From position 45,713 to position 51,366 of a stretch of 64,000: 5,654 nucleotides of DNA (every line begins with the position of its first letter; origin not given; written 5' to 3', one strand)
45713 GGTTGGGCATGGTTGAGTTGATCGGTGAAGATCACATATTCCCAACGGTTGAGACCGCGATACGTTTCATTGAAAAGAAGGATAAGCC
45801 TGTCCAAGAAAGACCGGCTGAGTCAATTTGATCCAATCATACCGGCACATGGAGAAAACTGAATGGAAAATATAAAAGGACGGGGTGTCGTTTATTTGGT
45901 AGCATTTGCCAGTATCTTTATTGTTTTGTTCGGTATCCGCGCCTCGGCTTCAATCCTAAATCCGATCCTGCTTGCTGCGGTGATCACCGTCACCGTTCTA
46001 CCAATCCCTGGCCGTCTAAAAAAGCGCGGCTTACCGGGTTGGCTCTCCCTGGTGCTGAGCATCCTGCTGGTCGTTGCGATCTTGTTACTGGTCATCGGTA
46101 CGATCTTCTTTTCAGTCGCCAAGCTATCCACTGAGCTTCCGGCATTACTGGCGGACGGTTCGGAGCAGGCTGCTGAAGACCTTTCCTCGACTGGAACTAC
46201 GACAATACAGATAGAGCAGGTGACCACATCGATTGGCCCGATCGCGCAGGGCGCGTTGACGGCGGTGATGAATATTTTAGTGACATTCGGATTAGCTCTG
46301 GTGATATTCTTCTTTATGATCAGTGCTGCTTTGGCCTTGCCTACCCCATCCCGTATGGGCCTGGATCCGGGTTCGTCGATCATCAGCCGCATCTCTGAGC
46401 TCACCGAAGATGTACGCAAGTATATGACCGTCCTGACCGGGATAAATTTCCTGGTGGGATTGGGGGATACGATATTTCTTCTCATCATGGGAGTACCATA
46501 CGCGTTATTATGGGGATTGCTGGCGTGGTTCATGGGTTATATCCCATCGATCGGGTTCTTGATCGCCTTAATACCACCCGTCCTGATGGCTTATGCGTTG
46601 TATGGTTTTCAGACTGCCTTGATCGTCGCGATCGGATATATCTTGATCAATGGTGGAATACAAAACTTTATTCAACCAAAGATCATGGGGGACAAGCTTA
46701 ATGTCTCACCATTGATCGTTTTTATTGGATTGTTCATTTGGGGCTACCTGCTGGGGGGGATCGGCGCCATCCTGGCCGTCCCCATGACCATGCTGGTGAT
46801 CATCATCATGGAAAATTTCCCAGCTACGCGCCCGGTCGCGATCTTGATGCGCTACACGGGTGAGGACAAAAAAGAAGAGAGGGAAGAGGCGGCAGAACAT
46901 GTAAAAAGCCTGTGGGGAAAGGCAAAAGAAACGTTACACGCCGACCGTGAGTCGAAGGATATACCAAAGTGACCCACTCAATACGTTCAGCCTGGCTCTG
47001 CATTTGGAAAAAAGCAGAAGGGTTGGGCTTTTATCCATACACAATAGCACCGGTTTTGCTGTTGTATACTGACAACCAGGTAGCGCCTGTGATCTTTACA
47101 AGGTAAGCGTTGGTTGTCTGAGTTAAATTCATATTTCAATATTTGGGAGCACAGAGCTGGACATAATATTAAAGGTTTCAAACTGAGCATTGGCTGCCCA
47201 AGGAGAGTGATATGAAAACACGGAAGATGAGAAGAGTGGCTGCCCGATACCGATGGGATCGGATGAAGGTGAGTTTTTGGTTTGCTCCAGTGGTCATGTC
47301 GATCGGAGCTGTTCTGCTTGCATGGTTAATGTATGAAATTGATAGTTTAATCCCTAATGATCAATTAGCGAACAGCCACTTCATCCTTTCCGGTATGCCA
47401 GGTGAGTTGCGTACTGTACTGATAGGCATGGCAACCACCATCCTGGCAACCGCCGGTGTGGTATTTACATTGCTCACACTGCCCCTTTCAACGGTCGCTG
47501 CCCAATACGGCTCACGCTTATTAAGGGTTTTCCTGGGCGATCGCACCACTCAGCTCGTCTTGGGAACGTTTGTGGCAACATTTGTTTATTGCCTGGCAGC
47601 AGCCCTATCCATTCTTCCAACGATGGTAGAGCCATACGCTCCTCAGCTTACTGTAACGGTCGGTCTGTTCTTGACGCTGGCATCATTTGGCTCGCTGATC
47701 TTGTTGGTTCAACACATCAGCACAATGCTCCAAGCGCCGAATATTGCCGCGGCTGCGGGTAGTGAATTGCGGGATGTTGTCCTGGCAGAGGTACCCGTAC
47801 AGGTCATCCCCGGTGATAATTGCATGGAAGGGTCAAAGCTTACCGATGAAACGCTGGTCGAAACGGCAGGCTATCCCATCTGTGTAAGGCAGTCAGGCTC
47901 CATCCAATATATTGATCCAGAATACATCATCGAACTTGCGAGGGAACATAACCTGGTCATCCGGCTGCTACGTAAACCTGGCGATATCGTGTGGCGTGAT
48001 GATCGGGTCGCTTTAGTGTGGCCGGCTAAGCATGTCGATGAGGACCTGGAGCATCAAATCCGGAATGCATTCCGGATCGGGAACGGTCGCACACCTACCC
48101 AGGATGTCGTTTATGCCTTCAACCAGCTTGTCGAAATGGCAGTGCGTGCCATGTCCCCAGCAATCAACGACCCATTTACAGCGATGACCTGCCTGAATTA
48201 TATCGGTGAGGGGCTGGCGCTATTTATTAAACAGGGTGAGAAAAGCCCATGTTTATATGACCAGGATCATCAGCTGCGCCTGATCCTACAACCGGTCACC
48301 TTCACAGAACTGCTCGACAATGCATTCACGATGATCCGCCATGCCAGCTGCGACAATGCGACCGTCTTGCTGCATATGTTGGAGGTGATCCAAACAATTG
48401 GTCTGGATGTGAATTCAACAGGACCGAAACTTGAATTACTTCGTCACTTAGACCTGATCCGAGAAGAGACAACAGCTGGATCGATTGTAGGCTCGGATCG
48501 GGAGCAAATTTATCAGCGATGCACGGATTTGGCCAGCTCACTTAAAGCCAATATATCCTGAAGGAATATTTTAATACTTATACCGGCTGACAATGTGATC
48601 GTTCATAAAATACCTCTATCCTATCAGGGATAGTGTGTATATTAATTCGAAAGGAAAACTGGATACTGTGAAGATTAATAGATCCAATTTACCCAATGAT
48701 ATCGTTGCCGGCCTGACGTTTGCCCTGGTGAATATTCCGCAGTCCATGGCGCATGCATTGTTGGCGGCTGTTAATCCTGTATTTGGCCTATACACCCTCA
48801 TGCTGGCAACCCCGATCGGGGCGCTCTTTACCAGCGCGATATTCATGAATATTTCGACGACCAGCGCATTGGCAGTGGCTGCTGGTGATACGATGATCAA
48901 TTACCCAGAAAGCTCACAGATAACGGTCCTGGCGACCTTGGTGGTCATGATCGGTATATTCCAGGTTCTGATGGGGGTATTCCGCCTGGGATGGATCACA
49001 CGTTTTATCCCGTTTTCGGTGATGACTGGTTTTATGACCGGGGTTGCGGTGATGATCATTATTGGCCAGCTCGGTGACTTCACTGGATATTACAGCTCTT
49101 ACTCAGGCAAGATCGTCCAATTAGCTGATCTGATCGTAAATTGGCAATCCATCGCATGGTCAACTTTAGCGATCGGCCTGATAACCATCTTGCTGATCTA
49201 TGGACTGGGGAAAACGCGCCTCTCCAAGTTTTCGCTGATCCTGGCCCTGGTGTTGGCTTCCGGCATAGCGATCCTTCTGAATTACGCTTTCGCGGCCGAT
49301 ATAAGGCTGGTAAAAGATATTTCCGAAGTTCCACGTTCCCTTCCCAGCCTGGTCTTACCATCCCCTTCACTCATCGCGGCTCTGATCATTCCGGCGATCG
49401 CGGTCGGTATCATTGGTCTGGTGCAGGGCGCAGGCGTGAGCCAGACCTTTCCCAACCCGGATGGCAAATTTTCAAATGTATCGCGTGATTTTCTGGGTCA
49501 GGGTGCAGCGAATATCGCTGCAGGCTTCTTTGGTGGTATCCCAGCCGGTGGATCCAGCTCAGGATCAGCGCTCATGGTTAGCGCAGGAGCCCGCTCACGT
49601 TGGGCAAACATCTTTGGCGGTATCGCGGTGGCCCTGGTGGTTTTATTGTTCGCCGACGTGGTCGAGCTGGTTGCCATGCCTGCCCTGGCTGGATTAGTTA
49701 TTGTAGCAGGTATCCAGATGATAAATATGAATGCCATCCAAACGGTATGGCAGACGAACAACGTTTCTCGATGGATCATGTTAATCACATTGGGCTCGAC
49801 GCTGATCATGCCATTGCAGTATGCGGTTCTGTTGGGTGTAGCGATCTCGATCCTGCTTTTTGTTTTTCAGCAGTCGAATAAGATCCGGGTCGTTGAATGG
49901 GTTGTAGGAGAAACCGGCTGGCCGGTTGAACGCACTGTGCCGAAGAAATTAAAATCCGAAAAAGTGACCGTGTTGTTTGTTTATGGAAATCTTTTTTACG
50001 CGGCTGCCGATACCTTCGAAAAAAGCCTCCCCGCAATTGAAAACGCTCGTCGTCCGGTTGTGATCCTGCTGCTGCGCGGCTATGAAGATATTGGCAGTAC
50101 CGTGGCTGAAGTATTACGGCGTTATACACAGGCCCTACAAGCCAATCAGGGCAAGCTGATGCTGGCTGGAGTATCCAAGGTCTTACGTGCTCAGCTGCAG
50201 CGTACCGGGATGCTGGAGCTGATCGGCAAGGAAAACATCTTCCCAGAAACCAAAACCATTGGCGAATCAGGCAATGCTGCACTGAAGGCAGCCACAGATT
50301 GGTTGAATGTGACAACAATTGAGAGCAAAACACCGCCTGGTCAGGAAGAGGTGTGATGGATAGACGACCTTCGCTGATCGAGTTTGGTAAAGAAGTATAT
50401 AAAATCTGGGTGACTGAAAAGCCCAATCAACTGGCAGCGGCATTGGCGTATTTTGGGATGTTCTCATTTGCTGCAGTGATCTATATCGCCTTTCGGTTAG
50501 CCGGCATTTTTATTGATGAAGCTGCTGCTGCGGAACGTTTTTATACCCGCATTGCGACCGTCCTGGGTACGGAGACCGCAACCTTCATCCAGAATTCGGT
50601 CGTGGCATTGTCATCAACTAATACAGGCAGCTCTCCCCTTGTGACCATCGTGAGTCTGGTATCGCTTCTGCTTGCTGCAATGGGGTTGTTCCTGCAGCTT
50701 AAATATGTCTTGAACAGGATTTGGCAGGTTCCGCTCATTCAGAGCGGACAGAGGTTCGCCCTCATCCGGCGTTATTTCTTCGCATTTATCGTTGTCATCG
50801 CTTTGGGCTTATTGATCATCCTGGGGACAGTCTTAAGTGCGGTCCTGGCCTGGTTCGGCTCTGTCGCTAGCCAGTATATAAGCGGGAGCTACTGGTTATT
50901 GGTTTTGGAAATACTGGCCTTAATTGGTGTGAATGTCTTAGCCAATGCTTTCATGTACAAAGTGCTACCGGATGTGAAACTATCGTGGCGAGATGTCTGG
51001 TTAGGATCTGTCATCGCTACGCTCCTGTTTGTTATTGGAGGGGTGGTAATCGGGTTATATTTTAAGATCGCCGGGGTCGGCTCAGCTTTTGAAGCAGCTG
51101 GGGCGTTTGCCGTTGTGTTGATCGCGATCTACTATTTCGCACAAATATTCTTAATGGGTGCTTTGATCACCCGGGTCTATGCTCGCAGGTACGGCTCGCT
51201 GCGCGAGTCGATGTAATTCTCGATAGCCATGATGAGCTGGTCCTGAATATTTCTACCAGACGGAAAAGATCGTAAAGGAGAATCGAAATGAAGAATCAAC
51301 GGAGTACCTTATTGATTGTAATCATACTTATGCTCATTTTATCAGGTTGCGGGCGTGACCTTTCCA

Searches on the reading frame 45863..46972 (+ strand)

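Call 52: search_protein_families(library=pfam, proteins=[window:45863-46972:+], max_evalue=0.001)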
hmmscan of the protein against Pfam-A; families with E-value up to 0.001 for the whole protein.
window:45863-46972:+ (369 aa): 1 family
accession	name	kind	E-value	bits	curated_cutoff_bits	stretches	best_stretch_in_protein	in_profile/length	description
PF01594.21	AI-2E_transport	-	7.6e-40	137.5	34.3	1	12-319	5-326/327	AI-2E family transporter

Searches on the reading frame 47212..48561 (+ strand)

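Call 52: search_protein_families(library=pfam, proteins=[window:47212-48561:+], max_evalue=0.001)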
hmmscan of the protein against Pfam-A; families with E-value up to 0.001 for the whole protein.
window:47212-48561:+ (449 aa): 1 family
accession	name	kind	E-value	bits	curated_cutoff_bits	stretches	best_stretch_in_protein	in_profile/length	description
PF10011.15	DUF2254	-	4.2e-100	335.6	28.8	1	21-394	3-367/368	Predicted membrane protein (DUF2254)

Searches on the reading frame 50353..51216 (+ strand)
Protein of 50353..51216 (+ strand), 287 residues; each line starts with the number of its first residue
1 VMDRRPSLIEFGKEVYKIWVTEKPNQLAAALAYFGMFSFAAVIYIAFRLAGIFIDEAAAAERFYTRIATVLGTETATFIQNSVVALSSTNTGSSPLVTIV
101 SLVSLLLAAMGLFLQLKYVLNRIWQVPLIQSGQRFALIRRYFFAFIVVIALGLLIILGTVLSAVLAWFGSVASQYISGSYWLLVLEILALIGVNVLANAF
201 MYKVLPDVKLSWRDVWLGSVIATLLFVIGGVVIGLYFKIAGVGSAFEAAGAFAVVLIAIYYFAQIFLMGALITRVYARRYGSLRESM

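Call 52: search_protein_families(library=pfam, proteins=[window:50353-51216:+], max_evalue=0.001)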
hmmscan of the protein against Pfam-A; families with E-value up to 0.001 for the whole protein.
window:50353-51216:+ (287 aa): 1 family
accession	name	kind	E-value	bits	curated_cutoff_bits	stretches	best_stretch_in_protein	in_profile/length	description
PF03631.20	Virul_fac_BrkB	-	5.4e-34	118.4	33.7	1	25-279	6-258/259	Virulence factor BrkB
